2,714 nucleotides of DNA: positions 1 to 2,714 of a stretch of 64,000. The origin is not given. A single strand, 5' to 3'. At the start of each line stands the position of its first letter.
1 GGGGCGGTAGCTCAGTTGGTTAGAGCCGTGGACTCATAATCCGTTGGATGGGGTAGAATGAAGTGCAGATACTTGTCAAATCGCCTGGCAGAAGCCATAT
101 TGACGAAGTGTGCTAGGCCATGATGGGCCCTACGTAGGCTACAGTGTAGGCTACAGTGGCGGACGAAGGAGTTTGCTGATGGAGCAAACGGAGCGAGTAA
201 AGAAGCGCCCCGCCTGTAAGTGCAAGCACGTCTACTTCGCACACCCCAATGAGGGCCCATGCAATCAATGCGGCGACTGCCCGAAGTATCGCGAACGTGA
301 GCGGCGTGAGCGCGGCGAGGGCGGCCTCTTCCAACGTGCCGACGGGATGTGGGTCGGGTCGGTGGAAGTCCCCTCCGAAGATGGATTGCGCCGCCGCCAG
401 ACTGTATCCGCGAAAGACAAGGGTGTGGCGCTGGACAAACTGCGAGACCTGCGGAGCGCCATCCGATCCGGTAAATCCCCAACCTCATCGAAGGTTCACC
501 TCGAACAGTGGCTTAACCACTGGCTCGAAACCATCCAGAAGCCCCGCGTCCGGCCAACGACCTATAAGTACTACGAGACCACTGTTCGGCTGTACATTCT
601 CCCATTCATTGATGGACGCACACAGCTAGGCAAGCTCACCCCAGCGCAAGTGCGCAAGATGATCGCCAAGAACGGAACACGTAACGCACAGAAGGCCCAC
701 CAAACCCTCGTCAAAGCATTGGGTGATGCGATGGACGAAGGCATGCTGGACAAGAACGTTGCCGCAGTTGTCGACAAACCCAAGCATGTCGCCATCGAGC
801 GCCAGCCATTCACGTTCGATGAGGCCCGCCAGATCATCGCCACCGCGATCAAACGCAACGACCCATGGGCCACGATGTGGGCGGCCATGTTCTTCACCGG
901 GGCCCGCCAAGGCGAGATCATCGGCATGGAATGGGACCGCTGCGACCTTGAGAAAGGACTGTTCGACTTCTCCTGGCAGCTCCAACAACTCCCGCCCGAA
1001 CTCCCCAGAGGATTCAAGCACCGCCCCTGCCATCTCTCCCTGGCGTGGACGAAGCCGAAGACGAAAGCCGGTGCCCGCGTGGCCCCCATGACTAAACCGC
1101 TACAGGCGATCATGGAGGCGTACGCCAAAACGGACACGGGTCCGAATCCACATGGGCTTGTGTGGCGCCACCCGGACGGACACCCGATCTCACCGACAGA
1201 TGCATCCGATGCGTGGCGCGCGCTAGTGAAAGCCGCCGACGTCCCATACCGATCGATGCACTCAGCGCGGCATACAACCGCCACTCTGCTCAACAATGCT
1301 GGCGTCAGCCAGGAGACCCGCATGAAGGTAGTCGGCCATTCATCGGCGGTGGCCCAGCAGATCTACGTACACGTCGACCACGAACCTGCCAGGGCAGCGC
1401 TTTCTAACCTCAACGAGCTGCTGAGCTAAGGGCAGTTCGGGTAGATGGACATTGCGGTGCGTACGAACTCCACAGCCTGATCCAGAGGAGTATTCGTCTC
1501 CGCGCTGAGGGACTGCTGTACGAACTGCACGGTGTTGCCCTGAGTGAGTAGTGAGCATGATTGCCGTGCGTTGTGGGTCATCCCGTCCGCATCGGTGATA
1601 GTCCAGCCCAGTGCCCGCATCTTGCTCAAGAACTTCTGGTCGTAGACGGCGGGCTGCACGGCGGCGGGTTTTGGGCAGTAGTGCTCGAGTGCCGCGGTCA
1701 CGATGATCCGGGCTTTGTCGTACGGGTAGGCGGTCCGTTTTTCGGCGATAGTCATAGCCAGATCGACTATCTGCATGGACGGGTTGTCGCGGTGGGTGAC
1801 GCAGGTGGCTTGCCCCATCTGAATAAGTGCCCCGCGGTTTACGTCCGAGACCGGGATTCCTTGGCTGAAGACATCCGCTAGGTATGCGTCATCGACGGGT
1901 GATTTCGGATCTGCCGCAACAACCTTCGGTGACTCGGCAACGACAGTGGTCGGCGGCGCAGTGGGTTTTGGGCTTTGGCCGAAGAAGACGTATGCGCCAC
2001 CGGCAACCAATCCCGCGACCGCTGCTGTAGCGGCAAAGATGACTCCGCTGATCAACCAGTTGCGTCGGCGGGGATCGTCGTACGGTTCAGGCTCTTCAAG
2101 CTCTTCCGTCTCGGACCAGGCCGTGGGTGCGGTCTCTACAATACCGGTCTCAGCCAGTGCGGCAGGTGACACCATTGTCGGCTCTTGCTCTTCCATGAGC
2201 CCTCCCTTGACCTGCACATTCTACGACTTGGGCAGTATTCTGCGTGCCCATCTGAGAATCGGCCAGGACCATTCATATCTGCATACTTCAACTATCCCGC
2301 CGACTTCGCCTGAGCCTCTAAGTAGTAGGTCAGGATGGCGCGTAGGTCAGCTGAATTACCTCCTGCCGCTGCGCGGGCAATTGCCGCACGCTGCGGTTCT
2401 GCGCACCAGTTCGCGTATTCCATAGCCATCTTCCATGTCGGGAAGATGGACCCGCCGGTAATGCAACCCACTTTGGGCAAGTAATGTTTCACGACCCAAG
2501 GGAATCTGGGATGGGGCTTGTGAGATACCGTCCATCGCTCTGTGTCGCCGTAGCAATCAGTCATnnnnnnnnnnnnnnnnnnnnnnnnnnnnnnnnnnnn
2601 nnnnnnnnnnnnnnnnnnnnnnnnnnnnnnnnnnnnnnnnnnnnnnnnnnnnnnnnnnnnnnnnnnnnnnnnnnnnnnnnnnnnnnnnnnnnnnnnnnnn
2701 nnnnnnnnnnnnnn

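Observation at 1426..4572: Lysogeny-side accessory island between integrase and repressor: acyltransferase-3 plus DUF732 envelope proteins and a membrane protein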

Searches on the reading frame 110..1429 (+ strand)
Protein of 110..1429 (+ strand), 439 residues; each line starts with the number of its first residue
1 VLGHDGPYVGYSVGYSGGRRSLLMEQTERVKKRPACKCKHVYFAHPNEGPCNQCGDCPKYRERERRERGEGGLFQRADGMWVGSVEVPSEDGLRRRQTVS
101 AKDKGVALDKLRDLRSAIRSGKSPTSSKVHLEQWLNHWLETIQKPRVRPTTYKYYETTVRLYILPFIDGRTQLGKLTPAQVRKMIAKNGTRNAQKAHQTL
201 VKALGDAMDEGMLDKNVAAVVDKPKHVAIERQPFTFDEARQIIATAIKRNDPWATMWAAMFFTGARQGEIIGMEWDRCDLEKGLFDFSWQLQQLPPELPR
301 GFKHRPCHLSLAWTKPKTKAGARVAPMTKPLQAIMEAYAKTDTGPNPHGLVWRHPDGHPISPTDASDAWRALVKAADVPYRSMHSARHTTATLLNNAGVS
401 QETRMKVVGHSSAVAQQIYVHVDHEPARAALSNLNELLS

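Call 3: search_protein_families(library=pfam, proteins=[window:110-1429:+], max_evalue=0.01)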
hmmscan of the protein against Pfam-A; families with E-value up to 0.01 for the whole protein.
window:110-1429:+ (439 aa): 2 families
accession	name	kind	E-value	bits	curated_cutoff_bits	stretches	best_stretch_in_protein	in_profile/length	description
PF00589.27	Phage_integrase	-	1.4e-17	64.5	27.1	1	234-424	3-170/172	Phage integrase family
PF14659.12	Phage_int_SAM_3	-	2.5e-11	44.1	22.6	1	131-186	2-55/58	Phage integrase, N-terminal SAM-like domain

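Call 4: search_protein_families(library=phrogs, proteins=[window:110-1429:+], max_evalue=0.001)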
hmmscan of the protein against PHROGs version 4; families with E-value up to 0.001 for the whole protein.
window:110-1429:+ (439 aa): 7 families
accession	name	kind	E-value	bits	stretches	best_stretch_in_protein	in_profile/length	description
phrog_1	-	integration and excision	3.6e-65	222.4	1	75-438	118-451/611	integrase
phrog_216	-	integration and excision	3.1e-26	93.2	1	194-436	16-238/301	integrase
phrog_16880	-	DNA, RNA and nucleotide metabolism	5.8e-12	46.8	1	60-123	86-151/162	endonuclease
phrog_7685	-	integration and excision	5.9e-08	33.5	1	327-437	133-238/240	integrase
phrog_7244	-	integration and excision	1.3e-06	28.8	1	126-276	70-221/263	integrase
phrog_26960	-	unknown function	0.00027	22.2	1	104-195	42-134/146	-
phrog_35951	-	unknown function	0.00067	21.1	0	363-423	3-63/97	-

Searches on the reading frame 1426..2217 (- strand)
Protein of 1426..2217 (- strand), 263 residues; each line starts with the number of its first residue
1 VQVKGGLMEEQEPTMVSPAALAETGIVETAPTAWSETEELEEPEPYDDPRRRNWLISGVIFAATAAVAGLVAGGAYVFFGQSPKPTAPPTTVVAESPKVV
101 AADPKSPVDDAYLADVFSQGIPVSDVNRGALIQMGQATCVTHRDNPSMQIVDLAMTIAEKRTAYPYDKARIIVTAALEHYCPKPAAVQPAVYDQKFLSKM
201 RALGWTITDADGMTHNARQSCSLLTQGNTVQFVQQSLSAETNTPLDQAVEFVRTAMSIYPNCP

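Call 3: search_protein_families(library=pfam, proteins=[window:1426-2217:-], max_evalue=0.01)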
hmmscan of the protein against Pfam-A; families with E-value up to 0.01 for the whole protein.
window:1426-2217:- (263 aa): 1 family
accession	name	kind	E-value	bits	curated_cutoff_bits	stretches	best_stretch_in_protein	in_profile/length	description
PF05305.19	DUF732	-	1.6e-21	76.9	22.4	2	193-263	2-71/72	Protein of unknown function (DUF732)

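Call 4: search_protein_families(library=phrogs, proteins=[window:1426-2217:-], max_evalue=0.001)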
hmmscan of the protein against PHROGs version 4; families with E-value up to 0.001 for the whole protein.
window:1426-2217:- (263 aa): 3 families
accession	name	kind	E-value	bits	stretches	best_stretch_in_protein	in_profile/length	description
phrog_658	-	unknown function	6e-15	56.1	1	54-183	37-137/161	-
phrog_13315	-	unknown function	1e-14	56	1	180-263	124-206/206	-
phrog_16415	-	unknown function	2.7e-05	25.6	0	86-183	48-142/147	-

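Call 27: search_solved_structures(query=window:1426-2196:-, max_evalue=1, show_alignments=2)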
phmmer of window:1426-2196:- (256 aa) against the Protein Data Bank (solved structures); distinct sequences matched with E-value up to 1: 1.
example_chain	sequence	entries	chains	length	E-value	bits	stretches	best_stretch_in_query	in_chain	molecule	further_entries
2wqh_A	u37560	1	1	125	0.99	12.2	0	238-254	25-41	CTPR3Y3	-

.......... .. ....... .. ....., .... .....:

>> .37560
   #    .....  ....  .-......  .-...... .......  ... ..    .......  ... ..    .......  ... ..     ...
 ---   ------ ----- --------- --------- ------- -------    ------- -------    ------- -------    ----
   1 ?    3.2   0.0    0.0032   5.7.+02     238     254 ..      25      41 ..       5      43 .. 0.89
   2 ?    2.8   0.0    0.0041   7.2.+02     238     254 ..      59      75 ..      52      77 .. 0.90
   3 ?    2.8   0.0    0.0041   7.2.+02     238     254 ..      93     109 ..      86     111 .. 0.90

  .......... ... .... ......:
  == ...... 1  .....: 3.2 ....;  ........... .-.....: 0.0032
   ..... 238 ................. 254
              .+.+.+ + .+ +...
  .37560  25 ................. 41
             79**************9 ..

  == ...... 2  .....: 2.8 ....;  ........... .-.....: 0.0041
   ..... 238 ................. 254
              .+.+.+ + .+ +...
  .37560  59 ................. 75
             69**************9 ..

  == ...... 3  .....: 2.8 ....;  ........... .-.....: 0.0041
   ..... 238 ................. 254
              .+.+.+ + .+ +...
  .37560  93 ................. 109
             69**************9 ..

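Call 29: search_protein_families(library=ncbifam, proteins=[window:1426-2196:-], max_evalue=0.01)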
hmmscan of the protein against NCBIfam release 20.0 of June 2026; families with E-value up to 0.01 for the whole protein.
window:1426-2196:- (256 aa): 1 family
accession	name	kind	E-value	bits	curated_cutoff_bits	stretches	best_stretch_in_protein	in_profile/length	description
NF038083.1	CU044_5270_fam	subfamily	0.0033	17.3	100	1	41-96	22-74/284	CU044_5270 family protein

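Call 30: search_protein_families(library=padloc, proteins=[window:1426-2196:-], max_evalue=0.01)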
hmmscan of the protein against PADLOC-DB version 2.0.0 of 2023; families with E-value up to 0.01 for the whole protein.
window:1426-2196:- (256 aa): 0 families

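Call 67: search_protein_representatives(protein=window:1426-2196:-)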
Query: 256 residues. Proteins with E-value up to 0.001 (for the whole library): 121; up to 1e-10: 14; up to 1e-30: 5. The best 121 are listed.
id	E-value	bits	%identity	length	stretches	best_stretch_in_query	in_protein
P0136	8.6e-160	546.1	96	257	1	1-256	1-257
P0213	2.1e-44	168.3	60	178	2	1-98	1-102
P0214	3.3e-38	148.1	48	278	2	77-179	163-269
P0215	2.4e-31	125.6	53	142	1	126-256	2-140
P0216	3.6e-31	125.0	50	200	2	1-86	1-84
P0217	5.9e-26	107.9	41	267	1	4-177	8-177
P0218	2.5e-23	99.3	42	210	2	175-256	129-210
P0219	5.3e-23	98.3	63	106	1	101-176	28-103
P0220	5.9e-23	98.1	46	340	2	4-82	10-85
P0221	2.9e-21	92.6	53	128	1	83-177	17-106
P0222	1.5e-18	83.7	67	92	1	2-62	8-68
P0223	3.7e-15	72.6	40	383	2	181-256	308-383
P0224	1.1e-11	61.3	43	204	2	179-256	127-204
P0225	1.4e-11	60.9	42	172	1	147-256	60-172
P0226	1.6e-10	57.4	36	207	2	173-255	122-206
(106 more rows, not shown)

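Call 74: predict_structure(alignment_id=A5)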
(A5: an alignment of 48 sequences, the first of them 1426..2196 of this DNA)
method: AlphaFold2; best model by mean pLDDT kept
length: 256 residues; sequences in the alignment: 48
mean_pLDDT: 73.1   pTM: 0.42
mean pLDDT of the five models: 73.1, 72.9, 72.5, 72.3, 71.7
residues with pLDDT >= 90: 79; 70-90: 60; 50-70: 73; < 50: 44
segments of 3 or more residues with pLDDT < 50: 29-34, 93-96, 98-102, 112-124, 126-129
pLDDT, mean of each block of 10 residues (from residue 1): 59 68 51 49 62 89 87 71 62 46 50 46 48 53 69 70 80 75 94 98 97 97 98 97 98 93
secondary structure, 60 per line:
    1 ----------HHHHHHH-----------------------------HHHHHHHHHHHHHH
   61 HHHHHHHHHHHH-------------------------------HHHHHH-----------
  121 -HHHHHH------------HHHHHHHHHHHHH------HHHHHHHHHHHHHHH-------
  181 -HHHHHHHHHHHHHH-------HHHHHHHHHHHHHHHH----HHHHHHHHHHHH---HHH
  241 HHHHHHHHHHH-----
elements in order: H11-17 H47-72 H104-109 H122-127 H140-152 H159-173 H182-195 H203-218 H223-234 H238-251

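Call 76: fold_search(model_id=the predicted structure, library=pdb)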
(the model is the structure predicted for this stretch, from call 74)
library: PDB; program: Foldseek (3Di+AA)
matches with E <= 10: 106; with E <= 0.001: 0
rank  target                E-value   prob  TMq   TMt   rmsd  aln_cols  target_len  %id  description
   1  5mrc_R                1.1e+00  0.15  0.15  0.12  13.0       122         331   11  Structure of the yeast mitochondrial ribosome - Class A (released 2017-02-15)
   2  9hlz_RR               1.3e+00  0.20  0.16  0.13  13.5       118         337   11  Translational activators Aep1, Aep2 and Atp25 in complex with mRNA and the yeast mitochondrial ribosome (released 2025-12-17)
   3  3umg_G                1.5e+00  0.25  0.17  0.18   5.1        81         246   15  Crystal Structure of the Defluorinating L-2-Haloacid Dehalogenase Rha0230 (released 2012-11-14)
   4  1fc3_A                1.7e+00  0.25  0.16  0.30   7.7        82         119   12  THE CRYSTAL STRUCTURE OF TRANS-ACTIVATION DOMAIN OF THE SPORULATION RESPONSE REGULATOR, SPO0A (released 2000-11-08)
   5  2w9f_A                1.8e+00  0.16  0.21  0.22   9.8       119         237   13  Crystal Structure of CDK4 in complex with a D-type cyclin (released 2009-03-10)
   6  9zn0_D                2.0e+00  0.13  0.18  0.34  10.4       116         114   16  Crystal structure of the Commd10 S50E HN domain mutant in domain swapped conformation (released 2026-01-21)
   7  5vi5_F                2.3e+00  0.07  0.18  0.15  22.3       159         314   10  Structure of Mycobacterium smegmatis transcription initiation complex with a full transcription bubble (released 2017-07-26)
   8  3umg_D                2.9e+00  0.16  0.18  0.18   5.0        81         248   15  Crystal Structure of the Defluorinating L-2-Haloacid Dehalogenase Rha0230 (released 2012-11-14)
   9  7kin_F                2.9e+00  0.06  0.19  0.16  22.1       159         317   11  Mycobacterium tuberculosis WT RNAP transcription open promoter complex with WhiB7 promoter (released 2021-04-21)
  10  1upt_D                3.0e+00  0.16  0.12  0.39   5.9        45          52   11  Structure of a complex of the golgin-245 GRIP domain with Arl1 (released 2003-10-30)
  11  9zn0_C                3.2e+00  0.10  0.19  0.33  10.1       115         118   16  Crystal structure of the Commd10 S50E HN domain mutant in domain swapped conformation (released 2026-01-21)
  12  9zmy_B                3.2e+00  0.09  0.19  0.34  10.2       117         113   15  Crystal structure of the human Commd10 HN domain in domain swapped conformation (released 2026-01-21)
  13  9e2g_3V               3.2e+00  0.05  0.13  0.13  21.8       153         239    8  Cryo-EM structure of 48 nm repeat of microtubule doublet from T. brucei flagellum (released 2025-03-12)
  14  7bcb_B                3.4e+00  0.16  0.16  0.36   4.6        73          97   14  Crystal structure of the HTH DNA binding protein ArdK from R388 plasmid bound to IR3 DNA (released 2022-01-12)
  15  6p8g_A                3.4e+00  0.08  0.16  0.16  12.7       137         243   12  Crystal structure of CDK4 in complex with CyclinD1 and P27 (released 2019-12-25)
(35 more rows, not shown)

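Call 82: search_dna_similar(query=window:1426-2196:-, collection=phages, mode=protein, max_rows=40, max_evalue=0.00001)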
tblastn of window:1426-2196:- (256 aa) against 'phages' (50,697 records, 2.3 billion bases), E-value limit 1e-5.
Records with a match: 12; places in all: 12; records where one place covers at least 80% of the query: 5.
Best place of each record, by identity: >=99% 1; 95-99% 1; 90-95% 5; 60-80% 1; <60% 4.
By first word of the organism name: Mycobacterium 12.
By host as written in the record: Mycobacterium abscessus GD91 2; Mycobacterium smegmatis mc#155 2; Mycobacterium abscessus GD17 1; Mycobacterium abscessus CCUG48898T 1; Mycobacterium abscessus GD02 1; Mycobacterium abscessus GD90 1; Mycobacterium abscessus GD102 1; Mycobacterium abscessus GD43A 1; and 2 more.
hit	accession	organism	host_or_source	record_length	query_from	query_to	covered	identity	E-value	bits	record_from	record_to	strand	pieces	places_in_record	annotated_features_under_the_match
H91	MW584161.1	Mycobacterium phage prophiGD17-2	Mycobacterium abscessus GD17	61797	1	256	100%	100.0%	3e-136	428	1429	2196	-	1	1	2: membrane protein | 1: tyrosine integrase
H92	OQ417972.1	Mycobacterium phage CCUG48898T-2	Mycobacterium abscessus CCUG48898T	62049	1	256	100%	96.5%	2e-129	409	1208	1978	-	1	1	2: membrane protein | 1: tyrosine integrase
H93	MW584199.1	Mycobacterium phage prophiGD02-2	Mycobacterium abscessus GD02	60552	1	256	100%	94.6%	2e-128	406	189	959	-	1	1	1: hypothetical protein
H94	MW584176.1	Mycobacterium phage prophiGD90-1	Mycobacterium abscessus GD90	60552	1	256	100%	94.6%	2e-128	406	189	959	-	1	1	1: hypothetical protein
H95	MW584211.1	Mycobacterium phage prophiGD102-1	Mycobacterium abscessus GD102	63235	1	256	100%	94.2%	9e-129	407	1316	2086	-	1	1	2: hypothetical protein | 1: tyrosine integrase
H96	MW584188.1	Mycobacterium phage prophiGD91-2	Mycobacterium abscessus GD91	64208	1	50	20%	94.0%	7e-15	80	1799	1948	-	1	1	2: hypothetical protein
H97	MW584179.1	Mycobacterium phage prophiGD43A-1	Mycobacterium abscessus GD43A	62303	1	50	20%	92.0%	5e-15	80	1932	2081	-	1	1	2: hypothetical protein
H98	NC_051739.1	Mycobacterium phage Purky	Mycobacterium smegmatis mc#155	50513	171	256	34%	37.6%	1e-7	58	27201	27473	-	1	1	33: hypothetical protein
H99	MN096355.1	Mycobacterium phage Purky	Mycobacterium smegmatis mc#155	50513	171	256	34%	37.6%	1e-7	58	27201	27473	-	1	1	33: hypothetical protein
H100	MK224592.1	Mycobacterium phage Henu3 PeY-2017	Mycolicibacterium smegmatis MC2 155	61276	186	256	28%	43.1%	1e-9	64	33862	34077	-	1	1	hypothetical protein (x2)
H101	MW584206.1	Mycobacterium phage prophi91-4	Mycobacterium abscessus GD91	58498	4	50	18%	61.7%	9e-6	52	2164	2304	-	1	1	2: hypothetical protein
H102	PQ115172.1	Mycobacterium phage Maddy2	Mycobacterium sp. Elmwood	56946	182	256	29%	37.0%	9e-7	56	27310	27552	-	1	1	long-chain-fatty-acid--CoA ligase | integrase/site-specific recombinase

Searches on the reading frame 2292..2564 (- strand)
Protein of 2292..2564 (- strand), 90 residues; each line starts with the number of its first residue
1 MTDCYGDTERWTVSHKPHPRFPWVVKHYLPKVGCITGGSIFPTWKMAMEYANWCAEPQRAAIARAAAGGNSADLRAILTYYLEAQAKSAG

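Call 3: search_protein_families(library=pfam, proteins=[window:2292-2564:-], max_evalue=0.01)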
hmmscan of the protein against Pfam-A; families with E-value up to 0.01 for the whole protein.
window:2292-2564:- (90 aa): 0 families

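Call 4: search_protein_families(library=phrogs, proteins=[window:2292-2564:-], max_evalue=0.001)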
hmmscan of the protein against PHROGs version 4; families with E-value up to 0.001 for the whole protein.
window:2292-2564:- (90 aa): 0 families

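Call 29: search_protein_families(library=ncbifam, proteins=[window:2292-2564:-], max_evalue=0.01)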
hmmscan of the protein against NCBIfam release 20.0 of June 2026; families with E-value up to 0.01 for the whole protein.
window:2292-2564:- (90 aa): 0 families

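Call 30: search_protein_families(library=padloc, proteins=[window:2292-2564:-], max_evalue=0.01)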
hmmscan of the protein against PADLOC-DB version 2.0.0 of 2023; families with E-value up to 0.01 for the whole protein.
window:2292-2564:- (90 aa): 0 families

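Call 70: find_homologous_proteins(query=window:2292-2564:-, max_evalue=0.001)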
Query window:2292-2564:- (90 aa): 1 proteins with E <= 0.001 among 2 candidates.
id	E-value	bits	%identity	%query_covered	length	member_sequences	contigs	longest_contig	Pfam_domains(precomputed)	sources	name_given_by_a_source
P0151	3.2e-56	205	98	100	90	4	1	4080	-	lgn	-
